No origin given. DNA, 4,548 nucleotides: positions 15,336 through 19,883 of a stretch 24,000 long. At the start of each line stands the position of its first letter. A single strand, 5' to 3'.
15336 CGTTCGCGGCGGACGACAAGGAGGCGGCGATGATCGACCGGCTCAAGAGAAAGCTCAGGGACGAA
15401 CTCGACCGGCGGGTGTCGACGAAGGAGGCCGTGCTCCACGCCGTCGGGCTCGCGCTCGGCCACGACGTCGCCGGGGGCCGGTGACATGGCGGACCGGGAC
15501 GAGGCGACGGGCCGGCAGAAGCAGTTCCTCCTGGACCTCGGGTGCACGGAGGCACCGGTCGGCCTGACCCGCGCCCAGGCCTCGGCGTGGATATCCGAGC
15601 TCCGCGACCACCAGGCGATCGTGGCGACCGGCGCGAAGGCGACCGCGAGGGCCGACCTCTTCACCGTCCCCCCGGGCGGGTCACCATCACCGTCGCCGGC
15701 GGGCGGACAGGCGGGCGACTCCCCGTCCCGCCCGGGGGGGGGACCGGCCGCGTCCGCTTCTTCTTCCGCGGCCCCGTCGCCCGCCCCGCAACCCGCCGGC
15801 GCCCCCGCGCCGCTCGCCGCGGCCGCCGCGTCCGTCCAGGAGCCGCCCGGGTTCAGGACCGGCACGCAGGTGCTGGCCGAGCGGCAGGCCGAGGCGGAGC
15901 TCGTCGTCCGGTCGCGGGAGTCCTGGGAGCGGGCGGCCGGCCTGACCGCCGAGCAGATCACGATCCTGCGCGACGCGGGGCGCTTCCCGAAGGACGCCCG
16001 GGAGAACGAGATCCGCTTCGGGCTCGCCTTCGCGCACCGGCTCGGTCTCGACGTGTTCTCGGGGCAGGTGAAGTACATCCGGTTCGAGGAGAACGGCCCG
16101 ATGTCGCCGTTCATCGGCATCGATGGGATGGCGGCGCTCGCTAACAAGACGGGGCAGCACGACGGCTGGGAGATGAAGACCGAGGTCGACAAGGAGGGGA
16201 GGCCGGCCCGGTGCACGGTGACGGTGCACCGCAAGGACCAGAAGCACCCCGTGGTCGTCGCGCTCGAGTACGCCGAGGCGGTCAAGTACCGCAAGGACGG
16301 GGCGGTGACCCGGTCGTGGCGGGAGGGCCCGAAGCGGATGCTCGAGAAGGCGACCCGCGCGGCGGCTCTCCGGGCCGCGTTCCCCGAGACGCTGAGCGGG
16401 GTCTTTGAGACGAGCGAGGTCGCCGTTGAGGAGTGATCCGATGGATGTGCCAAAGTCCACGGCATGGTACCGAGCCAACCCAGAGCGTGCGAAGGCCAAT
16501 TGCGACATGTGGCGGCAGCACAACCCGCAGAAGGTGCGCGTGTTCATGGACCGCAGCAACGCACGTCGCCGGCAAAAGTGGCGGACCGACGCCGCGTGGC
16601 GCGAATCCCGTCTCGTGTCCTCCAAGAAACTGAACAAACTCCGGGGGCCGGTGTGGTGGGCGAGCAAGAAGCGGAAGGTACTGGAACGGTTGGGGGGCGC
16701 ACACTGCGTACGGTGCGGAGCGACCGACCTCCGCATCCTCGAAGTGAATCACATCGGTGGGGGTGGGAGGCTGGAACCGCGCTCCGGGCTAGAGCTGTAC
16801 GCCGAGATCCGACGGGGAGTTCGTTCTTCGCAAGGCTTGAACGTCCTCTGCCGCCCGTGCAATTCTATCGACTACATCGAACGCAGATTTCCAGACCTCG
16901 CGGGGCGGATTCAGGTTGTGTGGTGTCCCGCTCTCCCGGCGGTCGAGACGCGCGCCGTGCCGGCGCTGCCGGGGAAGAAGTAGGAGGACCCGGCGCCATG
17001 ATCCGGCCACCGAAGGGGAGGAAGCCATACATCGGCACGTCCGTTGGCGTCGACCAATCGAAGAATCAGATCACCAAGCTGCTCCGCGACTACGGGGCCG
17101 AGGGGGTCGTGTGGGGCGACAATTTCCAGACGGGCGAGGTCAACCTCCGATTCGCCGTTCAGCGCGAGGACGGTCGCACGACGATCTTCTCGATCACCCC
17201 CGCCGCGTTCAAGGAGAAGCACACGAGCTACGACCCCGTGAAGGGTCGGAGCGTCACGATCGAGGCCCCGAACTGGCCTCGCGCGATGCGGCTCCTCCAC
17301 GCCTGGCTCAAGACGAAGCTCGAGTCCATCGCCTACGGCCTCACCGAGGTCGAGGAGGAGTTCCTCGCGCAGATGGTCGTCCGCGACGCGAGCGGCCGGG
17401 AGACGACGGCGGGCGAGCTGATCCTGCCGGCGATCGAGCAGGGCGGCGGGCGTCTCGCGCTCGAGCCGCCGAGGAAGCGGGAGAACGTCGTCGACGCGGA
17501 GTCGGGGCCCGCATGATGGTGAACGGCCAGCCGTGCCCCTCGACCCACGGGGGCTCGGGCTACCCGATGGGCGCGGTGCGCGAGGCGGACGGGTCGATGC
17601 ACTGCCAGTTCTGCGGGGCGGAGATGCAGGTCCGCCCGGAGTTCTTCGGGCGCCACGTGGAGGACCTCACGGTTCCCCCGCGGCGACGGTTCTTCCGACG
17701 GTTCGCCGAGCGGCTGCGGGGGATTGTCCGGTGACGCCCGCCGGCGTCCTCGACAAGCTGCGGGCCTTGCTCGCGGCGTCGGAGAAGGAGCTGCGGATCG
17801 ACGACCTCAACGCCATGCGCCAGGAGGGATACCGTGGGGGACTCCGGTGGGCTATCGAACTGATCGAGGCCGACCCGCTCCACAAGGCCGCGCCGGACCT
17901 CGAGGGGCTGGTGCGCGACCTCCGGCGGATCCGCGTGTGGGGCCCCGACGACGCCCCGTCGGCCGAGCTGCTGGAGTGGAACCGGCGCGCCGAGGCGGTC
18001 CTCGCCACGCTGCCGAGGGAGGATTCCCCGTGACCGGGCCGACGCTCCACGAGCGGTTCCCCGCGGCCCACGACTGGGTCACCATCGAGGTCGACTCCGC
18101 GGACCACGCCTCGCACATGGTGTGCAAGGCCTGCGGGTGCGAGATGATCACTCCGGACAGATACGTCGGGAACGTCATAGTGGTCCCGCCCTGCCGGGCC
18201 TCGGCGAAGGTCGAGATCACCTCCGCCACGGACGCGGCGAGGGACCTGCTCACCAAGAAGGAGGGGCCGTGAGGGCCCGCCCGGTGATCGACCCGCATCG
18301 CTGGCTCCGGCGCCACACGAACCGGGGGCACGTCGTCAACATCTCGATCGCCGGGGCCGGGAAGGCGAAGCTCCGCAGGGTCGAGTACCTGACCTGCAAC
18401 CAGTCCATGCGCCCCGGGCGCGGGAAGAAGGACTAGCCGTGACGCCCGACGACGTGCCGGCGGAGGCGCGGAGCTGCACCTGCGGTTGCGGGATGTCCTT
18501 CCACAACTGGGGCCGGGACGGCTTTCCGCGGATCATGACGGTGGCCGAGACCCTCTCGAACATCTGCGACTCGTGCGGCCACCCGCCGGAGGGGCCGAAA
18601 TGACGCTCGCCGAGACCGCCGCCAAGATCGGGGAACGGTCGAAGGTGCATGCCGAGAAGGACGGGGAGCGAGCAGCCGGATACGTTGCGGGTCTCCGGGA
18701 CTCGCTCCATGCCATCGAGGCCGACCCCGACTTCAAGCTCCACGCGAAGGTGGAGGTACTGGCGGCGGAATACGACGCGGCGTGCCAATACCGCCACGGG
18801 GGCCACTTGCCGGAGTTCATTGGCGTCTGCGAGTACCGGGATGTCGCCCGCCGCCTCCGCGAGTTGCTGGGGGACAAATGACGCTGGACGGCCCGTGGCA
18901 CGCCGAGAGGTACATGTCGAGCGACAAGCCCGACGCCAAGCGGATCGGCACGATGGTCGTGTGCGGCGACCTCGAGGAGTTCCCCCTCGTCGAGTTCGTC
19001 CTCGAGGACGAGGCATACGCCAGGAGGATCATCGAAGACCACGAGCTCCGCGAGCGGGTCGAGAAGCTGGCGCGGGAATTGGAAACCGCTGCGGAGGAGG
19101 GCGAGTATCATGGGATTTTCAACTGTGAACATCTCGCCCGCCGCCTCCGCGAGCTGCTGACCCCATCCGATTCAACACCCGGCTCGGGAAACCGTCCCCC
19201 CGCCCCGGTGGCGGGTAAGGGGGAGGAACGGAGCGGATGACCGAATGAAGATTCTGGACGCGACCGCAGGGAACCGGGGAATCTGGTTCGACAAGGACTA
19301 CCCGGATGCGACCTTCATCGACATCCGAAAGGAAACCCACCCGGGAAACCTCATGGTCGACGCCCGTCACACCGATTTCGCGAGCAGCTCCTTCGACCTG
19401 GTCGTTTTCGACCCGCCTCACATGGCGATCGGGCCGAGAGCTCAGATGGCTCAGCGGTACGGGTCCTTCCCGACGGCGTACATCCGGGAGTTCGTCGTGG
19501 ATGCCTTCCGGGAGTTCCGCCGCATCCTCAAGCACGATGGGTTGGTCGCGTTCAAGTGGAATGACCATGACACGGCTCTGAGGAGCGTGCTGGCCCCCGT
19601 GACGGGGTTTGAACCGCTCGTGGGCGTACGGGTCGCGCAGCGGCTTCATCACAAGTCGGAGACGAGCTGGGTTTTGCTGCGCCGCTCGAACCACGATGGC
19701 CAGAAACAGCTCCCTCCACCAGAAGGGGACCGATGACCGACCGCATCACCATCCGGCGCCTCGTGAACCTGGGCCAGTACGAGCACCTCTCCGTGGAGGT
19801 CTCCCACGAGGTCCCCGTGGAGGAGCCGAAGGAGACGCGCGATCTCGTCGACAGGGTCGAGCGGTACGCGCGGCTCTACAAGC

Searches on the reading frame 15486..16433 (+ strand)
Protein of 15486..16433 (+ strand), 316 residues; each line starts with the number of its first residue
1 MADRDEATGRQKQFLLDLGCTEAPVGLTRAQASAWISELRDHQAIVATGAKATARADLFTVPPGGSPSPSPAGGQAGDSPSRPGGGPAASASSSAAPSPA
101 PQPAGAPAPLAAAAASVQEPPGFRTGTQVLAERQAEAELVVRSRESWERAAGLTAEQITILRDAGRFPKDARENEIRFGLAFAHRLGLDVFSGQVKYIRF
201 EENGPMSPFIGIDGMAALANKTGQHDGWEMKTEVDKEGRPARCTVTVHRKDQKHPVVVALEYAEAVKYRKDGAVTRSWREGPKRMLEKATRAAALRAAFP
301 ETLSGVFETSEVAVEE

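Call 15: search_protein_families(library=pfam, proteins=[window:15486-16433:+], max_evalue=0.01)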
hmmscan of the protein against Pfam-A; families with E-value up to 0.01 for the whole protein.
window:15486-16433:+ (316 aa): 1 family
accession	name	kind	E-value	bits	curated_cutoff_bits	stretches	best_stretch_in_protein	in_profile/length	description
PF03837.19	RecT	-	1.7e-16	60.8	24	1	154-312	4-187/198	RecT family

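Call 89: search_dna_similar(query=window:15486-16433:+, collection=phages, mode=protein, max_rows=8, max_evalue=0.00001)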
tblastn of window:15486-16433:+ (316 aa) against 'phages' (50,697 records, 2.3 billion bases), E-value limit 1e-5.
Records with a match: 229; places in all: 229; records where one place covers at least 80% of the query: 0.
Best place of each record, by identity: <60% 229.
By first word of the organism name: Escherichia 112; Pseudomonas 28; Stx1a-converting 23; Stx2-converting 19; Enterobacteria 14; Stx 6; Mannheimia 5; Stx1 4; Shigella 4; Salmonella 3; and 8 more.
By host as written in the record: - 68; Escherichia coli 20; Pseudomonas aeruginosa 16; Escherichia coli O157:H7 6; Escherichia coli str. K-12 substr. MG1655 6; Escherichia coli K514 (EHEC) 6; Escherichia coli C 4; Escherichia coli ECOR13 4; and 74 more.
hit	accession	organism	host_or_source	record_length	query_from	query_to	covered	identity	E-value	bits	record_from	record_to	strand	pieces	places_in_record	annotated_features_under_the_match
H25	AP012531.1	Stx2-converting phage Stx2a_F422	Escherichia coli O157:H7 strain F422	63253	156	311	49%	31.1%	4e-10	67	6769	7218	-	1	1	recombination protein Bet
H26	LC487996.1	Stx2-converting phage Stx2a 981509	Escherichia coli O157:H7 strain 981509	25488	156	311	49%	31.1%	4e-10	67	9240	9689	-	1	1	phage recombination protein Bet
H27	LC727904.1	StxXX-converting phage Stx1_JNE110649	-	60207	156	311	49%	31.1%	4e-10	67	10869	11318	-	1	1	none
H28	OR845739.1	Escherichia phage ECO95 1-6-1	Escherichia coli O157:H7 ATCC 43895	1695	156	311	49%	31.1%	3e-10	66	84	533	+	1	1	record has no annotation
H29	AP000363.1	Enterobacteria phage VT2-Sakai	Escherichia coli O157:H7, strain ...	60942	156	311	49%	31.1%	6e-10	66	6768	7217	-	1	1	bet: recombination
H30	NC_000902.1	Enterobacteria phage VT2-Sakai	Escherichia coli O157:H7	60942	156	311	49%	31.1%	6e-10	66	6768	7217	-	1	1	bet: RecT-like ssDNA annealing protein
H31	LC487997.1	Stx2-converting phage Stx2a F578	Escherichia coli O157:H7 strain F578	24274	156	311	49%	31.1%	6e-10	66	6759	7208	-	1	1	phage recombination protein Bet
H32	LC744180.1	Stx1a-converting phage Stx1a_EH2115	-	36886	156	311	49%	31.1%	6e-10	66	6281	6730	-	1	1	record has no annotation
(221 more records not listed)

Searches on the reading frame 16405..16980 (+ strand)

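Call 15: search_protein_families(library=pfam, proteins=[window:16405-16980:+], max_evalue=0.01)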
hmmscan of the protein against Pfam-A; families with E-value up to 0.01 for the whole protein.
window:16405-16980:+ (192 aa): 0 families

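Call 27: search_protein_families(library=phrogs, proteins=[window:16405-16980:+], max_evalue=0.01)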
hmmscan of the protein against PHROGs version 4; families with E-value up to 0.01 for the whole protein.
window:16405-16980:+ (192 aa): 2 families
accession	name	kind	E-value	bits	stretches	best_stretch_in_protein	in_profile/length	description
phrog_1985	-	DNA, RNA and nucleotide metabolism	0.00031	21.8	1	94-156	60-122/184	HNH endonuclease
phrog_2321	-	DNA, RNA and nucleotide metabolism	0.0072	17.2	1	27-106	26-101/186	Ref-like RecA filament endonuclease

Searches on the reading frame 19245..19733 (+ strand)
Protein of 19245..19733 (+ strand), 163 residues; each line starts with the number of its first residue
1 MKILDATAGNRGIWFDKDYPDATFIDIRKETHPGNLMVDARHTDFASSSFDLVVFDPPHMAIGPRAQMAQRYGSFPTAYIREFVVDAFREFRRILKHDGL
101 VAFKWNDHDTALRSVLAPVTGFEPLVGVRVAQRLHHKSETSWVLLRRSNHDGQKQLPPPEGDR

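Call 15: search_protein_families(library=pfam, proteins=[window:19245-19733:+], max_evalue=0.01)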
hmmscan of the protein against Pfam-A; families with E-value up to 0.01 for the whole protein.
window:19245-19733:+ (163 aa): 1 family
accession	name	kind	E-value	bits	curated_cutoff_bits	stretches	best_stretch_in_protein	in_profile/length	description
PF08241.18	Methyltransf_11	-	0.0025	18.9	21.2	0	84-103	76-95/95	Methyltransferase domain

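Call 27: search_protein_families(library=phrogs, proteins=[window:19245-19733:+], max_evalue=0.01)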
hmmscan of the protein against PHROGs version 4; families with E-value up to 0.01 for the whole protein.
window:19245-19733:+ (163 aa): 6 families
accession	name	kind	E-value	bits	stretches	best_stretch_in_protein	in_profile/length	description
phrog_954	-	other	2.5e-33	116.3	1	1-149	52-203/229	DNA methyltransferase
phrog_6151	-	other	2.3e-15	57.5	1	45-130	3-88/117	DNA methyltransferase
phrog_11564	-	other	5e-14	53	1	2-77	6-92/117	DNA methyltransferase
phrog_7811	-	other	1.5e-07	32.2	1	2-30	5-33/41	methyltransferase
phrog_24333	-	other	5.3e-07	30.3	1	5-110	60-170/238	DNA methyltransferase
phrog_11619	-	other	3.2e-06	27.7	1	43-133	80-160/186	DNA methyltransferase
